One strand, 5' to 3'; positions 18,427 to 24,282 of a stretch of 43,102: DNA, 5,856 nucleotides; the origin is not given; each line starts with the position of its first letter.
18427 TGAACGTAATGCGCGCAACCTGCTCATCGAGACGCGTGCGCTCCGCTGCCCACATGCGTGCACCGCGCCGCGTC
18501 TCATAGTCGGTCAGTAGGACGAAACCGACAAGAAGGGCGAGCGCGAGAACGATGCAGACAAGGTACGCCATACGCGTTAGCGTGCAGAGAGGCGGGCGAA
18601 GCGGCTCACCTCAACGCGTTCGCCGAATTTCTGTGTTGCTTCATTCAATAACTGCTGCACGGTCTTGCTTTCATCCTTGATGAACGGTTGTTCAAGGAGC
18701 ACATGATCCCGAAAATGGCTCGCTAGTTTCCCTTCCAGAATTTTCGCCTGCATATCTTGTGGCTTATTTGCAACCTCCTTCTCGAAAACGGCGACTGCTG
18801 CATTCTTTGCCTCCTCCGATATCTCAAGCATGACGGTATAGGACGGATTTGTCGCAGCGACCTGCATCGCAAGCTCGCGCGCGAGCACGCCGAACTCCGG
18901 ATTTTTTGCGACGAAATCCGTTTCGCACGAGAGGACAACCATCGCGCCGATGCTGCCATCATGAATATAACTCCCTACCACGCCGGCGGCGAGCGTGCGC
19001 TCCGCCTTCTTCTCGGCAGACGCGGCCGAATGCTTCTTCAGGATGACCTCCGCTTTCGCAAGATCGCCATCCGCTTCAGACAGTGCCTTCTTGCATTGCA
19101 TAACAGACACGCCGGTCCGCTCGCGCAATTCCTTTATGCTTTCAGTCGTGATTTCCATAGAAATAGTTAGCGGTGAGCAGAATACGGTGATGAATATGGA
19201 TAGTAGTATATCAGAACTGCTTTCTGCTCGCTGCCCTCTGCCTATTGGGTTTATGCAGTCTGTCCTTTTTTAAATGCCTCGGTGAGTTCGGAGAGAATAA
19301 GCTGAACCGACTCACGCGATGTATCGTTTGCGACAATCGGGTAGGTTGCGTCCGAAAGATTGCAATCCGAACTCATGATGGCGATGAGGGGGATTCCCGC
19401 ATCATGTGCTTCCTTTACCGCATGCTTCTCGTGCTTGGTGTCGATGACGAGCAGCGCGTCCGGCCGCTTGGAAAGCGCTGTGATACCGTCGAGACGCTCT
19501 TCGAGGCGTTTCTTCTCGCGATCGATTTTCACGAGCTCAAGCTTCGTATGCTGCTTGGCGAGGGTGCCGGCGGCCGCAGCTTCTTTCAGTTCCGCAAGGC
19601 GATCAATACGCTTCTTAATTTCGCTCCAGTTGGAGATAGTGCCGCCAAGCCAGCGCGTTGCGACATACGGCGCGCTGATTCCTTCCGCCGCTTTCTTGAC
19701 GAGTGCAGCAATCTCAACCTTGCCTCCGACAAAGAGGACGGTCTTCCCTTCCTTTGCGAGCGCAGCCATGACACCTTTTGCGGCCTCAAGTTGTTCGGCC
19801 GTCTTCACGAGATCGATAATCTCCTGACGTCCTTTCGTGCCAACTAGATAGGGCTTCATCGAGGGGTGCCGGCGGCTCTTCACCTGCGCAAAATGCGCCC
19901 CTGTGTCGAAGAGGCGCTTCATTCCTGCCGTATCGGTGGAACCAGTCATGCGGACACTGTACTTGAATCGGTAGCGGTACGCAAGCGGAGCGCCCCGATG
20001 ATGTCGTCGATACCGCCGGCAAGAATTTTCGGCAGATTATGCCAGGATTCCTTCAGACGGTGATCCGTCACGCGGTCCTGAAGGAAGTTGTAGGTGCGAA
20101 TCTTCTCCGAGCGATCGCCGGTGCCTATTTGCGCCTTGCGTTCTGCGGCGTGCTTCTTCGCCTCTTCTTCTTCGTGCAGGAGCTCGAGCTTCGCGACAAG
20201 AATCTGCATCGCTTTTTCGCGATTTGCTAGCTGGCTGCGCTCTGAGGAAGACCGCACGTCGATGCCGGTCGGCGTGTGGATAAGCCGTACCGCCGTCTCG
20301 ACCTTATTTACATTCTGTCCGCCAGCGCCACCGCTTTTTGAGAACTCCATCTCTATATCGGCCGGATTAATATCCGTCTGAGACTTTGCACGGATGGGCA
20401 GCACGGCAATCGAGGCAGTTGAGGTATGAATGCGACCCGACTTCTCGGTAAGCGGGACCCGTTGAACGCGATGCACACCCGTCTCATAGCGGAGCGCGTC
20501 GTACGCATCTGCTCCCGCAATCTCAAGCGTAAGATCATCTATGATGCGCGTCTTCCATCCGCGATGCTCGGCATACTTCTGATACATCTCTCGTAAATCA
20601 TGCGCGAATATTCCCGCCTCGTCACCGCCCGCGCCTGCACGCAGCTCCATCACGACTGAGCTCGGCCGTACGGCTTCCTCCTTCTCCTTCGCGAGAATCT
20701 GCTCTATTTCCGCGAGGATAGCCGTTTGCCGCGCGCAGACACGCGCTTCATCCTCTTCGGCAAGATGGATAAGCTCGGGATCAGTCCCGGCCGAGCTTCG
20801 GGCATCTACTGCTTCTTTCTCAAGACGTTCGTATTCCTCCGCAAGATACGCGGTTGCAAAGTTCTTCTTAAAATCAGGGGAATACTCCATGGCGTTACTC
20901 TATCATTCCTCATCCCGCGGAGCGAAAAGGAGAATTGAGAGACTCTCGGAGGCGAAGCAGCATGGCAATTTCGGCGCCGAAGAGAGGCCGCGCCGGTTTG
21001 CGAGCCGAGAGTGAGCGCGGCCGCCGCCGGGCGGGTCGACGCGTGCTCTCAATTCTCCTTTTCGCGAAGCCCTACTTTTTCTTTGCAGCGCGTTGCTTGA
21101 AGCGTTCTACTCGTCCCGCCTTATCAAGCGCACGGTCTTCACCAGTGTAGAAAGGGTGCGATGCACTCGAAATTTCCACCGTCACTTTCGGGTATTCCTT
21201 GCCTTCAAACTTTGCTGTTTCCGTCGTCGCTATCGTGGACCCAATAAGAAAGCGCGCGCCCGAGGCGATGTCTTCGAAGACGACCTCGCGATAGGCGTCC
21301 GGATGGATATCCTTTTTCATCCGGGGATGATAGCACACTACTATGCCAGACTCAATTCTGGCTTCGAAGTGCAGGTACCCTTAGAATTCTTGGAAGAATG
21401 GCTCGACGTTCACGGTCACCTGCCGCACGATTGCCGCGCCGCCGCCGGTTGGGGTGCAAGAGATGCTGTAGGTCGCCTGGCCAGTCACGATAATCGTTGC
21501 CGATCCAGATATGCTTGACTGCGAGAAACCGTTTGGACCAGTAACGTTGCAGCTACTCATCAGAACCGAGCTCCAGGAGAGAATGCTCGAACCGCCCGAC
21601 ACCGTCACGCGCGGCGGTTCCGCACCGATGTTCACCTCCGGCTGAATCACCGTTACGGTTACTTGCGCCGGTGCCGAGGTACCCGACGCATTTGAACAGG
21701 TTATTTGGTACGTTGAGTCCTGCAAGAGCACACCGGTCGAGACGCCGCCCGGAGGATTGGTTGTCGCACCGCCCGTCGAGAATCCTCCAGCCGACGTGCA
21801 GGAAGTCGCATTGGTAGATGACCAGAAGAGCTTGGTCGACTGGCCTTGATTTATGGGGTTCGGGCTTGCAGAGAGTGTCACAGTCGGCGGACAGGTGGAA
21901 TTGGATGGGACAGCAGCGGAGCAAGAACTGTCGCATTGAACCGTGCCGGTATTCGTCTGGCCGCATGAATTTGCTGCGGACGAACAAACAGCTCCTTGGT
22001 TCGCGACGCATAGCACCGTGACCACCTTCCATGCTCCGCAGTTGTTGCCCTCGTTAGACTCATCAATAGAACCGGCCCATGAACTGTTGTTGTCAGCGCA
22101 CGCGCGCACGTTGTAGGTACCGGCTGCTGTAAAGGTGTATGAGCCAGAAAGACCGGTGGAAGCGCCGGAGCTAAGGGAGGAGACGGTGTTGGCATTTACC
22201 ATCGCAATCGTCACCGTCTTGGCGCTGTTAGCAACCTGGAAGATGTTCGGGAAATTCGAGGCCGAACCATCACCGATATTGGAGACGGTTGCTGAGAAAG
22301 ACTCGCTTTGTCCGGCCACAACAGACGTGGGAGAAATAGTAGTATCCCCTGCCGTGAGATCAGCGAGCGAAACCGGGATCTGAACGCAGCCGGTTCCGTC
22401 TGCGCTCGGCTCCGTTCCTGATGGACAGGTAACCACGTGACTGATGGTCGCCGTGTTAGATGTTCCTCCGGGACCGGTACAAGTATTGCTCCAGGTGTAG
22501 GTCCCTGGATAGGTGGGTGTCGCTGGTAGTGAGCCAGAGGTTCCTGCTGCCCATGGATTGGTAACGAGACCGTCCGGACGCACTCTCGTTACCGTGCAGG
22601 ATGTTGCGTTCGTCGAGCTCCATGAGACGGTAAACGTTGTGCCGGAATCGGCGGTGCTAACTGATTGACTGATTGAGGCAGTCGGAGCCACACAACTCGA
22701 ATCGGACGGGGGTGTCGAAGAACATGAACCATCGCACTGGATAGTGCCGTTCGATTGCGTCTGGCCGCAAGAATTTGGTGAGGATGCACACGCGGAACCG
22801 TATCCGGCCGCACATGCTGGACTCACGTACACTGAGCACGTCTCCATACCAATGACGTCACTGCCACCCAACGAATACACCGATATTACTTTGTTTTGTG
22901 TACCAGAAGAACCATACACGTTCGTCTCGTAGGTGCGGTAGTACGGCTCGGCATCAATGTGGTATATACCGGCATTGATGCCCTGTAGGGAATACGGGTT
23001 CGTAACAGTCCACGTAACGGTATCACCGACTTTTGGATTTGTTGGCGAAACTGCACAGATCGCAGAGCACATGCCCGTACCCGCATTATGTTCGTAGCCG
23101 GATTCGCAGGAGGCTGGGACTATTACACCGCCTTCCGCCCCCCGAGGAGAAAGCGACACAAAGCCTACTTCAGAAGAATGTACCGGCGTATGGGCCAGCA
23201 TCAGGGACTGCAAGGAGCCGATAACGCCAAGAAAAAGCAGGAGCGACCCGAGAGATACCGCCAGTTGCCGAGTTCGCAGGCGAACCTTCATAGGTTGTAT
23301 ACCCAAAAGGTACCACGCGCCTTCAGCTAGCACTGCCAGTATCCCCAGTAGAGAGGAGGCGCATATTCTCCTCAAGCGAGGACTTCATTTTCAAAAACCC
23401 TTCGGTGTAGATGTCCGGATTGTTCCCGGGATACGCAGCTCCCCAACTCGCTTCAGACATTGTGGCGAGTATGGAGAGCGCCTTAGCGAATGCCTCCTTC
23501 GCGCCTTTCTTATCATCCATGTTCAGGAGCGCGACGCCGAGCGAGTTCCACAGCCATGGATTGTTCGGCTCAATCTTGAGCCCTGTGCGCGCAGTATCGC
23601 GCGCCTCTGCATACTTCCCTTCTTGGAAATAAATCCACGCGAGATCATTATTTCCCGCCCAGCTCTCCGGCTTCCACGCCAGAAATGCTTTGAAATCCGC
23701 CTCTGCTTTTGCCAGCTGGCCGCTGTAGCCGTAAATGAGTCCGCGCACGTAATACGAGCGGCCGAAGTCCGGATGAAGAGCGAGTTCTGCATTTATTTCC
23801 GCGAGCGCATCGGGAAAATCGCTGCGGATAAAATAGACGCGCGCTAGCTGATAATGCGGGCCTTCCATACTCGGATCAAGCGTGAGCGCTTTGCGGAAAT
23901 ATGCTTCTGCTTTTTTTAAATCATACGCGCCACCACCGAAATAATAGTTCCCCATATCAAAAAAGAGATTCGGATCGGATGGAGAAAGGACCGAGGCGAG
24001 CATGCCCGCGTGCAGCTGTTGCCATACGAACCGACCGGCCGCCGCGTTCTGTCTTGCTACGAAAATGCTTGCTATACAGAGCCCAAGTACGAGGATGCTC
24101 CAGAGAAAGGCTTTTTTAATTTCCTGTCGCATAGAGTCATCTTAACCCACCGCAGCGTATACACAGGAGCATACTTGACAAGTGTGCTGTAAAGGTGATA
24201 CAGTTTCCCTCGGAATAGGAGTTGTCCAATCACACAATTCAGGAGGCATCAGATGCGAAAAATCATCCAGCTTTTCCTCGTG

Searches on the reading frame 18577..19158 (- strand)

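Call 57: search_protein_families(library=pfam, proteins=[window:18577-19158:-], max_evalue=0.0001)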
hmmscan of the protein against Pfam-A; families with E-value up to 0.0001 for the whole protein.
window:18577-19158:- (193 aa): 2 families
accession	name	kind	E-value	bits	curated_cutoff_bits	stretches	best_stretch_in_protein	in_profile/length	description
PF00889.24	EF_TS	-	4.7e-26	92.1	27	1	57-190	78-200/204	Elongation factor TS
PF25025.1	EF-Ts_N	-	1.6e-07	31.6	33.2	1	5-44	14-54/60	Elongation factor Ts, mitochondrial, N-terminal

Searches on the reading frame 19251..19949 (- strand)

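Call 57: search_protein_families(library=pfam, proteins=[window:19251-19949:-], max_evalue=0.0001)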
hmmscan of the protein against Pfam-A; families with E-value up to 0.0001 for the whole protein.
window:19251-19949:- (232 aa): 1 family
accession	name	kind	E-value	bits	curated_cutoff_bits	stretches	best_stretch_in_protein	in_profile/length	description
PF00318.25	Ribosomal_S2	-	9e-63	211.8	26.1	1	13-229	1-216/216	Ribosomal protein S2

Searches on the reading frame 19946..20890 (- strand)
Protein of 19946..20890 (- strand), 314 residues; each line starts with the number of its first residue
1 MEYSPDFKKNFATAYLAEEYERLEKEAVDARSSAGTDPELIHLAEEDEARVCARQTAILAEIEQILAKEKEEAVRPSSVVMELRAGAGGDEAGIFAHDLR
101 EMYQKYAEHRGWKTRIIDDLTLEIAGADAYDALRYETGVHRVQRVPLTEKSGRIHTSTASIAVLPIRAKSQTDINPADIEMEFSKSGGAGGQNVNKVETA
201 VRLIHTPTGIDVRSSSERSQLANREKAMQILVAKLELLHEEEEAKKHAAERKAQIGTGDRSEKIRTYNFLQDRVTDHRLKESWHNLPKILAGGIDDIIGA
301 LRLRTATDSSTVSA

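Call 57: search_protein_families(library=pfam, proteins=[window:19946-20890:-], max_evalue=0.0001)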
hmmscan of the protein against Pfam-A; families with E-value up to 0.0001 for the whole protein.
window:19946-20890:- (314 aa): 2 families
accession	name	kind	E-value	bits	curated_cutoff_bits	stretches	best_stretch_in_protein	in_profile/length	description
PF03462.23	PCRF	-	6.1e-38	131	24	1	17-161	41-194/194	PCRF domain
PF00472.26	RF-1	-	9.7e-38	129.1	35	1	171-278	4-116/116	RF-1 domain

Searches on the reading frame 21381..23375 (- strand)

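Call 57: search_protein_families(library=pfam, proteins=[window:21381-23375:-], max_evalue=0.0001)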
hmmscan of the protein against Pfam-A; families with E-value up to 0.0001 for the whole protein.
window:21381-23375:- (664 aa): 1 family
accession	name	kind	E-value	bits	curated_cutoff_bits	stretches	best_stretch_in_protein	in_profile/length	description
PF07705.17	CARDB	-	1.3e-11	45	22.7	1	338-446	2-98/101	CARDB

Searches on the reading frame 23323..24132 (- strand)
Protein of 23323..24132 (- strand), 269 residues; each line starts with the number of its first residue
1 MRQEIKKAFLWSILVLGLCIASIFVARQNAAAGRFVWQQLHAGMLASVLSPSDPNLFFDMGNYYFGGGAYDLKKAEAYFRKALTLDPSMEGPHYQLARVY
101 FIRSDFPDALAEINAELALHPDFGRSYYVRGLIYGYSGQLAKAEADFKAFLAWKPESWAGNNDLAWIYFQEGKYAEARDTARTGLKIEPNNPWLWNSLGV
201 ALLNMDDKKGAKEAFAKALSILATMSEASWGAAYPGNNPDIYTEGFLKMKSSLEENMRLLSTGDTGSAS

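Call 3: search_protein_families(library=pfam, proteins=[window:23323-24132:-], max_evalue=0.01)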
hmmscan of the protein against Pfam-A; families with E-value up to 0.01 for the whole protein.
window:23323-24132:- (269 aa): 18 families
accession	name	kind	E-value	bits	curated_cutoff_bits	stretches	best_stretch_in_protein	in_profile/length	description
PF07719.23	TPR_2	-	1.2e-21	75.4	27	2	162-191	5-34/34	Tetratricopeptide repeat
PF00515.34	TPR_1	-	2.5e-20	71.8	27.8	2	163-191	6-34/34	Tetratricopeptide repeat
PF13181.12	TPR_8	-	3.3e-18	64.7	25.7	3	125-156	2-33/34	Tetratricopeptide repeat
PF13431.12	TPR_17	-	9e-18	63.4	24.4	1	183-211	4-32/34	Tetratricopeptide repeat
PF14559.12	TPR_19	-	9.9e-16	58.3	25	3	169-219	2-52/68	Tetratricopeptide repeat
PF13414.12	TPR_11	-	2.1e-14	53.3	26.8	1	167-205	3-41/42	TPR repeat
PF13371.12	TPR_9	-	1.9e-12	47.5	35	1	99-156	4-61/73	Tetratricopeptide repeat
PF13432.12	TPR_16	-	2.1e-11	44.5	32.7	1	128-192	1-65/65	Tetratricopeptide repeat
PF13428.12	TPR_14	-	1.2e-10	41.4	23.5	1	163-199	6-42/44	Tetratricopeptide repeat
PF13424.12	TPR_12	-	4.2e-08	33.7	30.1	0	162-187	49-74/77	Tetratricopeptide repeat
PF13374.12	TPR_10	-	2.5e-07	30.9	27.5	0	162-179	6-23/42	Tetratricopeptide repeat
PF24575.1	TPR_Slam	-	2.2e-05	25.3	35.2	0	128-179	51-102/104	Surface lipoprotein assembly modifier, N-terminal TPR repeats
PF23914.1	TPR_CcmH_CycH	-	3.1e-05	24.3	42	1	182-223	40-81/158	Cytochrome c-type biogenesis protein H TPR domain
PF13429.12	TPR_15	-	0.00034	20.6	26.2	1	125-219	147-241/280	Tetratricopeptide repeat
PF22860.2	DUF7017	-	0.00038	20.9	27.5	1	164-221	7-63/141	Domain of unknown function (DUF7017)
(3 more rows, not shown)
